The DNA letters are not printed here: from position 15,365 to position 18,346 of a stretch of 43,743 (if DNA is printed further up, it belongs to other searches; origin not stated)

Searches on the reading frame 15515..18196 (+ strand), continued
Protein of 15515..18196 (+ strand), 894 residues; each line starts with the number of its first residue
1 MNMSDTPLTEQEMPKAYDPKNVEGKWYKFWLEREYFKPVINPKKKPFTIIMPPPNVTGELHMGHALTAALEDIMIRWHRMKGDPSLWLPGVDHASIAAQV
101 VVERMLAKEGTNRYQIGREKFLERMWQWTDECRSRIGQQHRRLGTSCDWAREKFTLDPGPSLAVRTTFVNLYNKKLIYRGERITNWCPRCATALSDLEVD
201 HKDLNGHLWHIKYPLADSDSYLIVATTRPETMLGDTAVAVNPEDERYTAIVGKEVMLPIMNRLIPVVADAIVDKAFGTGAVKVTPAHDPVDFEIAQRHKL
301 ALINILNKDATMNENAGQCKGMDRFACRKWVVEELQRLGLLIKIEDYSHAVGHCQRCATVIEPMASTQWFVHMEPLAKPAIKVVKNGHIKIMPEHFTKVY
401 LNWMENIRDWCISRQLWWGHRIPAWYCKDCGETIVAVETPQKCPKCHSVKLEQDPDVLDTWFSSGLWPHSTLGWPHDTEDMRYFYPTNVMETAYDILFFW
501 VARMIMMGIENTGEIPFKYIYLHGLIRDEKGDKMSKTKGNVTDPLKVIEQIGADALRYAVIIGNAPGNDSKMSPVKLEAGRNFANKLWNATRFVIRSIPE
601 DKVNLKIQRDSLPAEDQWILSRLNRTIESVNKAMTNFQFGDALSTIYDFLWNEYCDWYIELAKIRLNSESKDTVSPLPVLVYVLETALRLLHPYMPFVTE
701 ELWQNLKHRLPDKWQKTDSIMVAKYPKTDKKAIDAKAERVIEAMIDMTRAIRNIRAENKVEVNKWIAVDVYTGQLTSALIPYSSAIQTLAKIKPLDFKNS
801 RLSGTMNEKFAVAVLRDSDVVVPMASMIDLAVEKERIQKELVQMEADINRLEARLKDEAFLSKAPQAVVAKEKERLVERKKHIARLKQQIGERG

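Call 44: find_encoding_contigs(protein=P0055, flank=1500, max_places=1)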
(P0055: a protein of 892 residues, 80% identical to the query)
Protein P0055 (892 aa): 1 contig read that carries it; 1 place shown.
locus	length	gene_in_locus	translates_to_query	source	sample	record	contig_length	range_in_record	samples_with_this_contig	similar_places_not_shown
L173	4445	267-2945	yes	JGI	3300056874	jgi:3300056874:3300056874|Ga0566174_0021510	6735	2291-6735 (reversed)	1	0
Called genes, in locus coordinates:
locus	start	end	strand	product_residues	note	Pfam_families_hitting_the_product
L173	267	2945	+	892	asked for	PF00133:tRNA-synt_1, PF09334:tRNA-synt_1g (weak), PF13603:tRNA-synt_1_2 (weak), PF09334:tRNA-synt_1g (weak), PF08264:Anticodon_1, PF10458:Val_tRNA-synt_C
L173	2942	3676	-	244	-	-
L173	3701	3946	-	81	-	PF14716:HHH_8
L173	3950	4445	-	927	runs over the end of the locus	?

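Call 57: search_protein_families(library=pfam, proteins=[window:15515-18196:+], max_evalue=0.00001)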
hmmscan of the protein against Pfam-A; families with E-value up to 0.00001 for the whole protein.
window:15515-18196:+ (894 aa): 5 families
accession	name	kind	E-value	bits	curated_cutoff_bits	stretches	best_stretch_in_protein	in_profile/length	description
PF00133.28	tRNA-synt_1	-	4.3e-140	467.6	22.7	1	25-572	1-413/414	tRNA synthetases class I (I, L, M and V)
PF08264.19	Anticodon_1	-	1.4e-44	152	25.1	1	616-765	1-143/148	Anticodon-binding domain of tRNA ligase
PF09334.17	tRNA-synt_1g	-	3.5e-18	66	20.1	0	519-582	314-376/391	tRNA synthetases class I (M)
PF10458.14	Val_tRNA-synt_C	-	1.1e-11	45.3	25.9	1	829-890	1-62/66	Valyl tRNA synthetase tRNA binding arm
PF13603.12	tRNA-synt_1_2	-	8.2e-10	38.9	25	1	251-311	85-145/185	Leucyl-tRNA synthetase, editing domain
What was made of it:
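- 15521..18199 (+): valS (valine--tRNA ligase). The first in-frame ATG is at 15515, but the likely true start is 15521. Pfam matches are tRNA-synt_1 at 4e-140, Anticodon_1 and Val_tRNA-synt_C (call 57).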
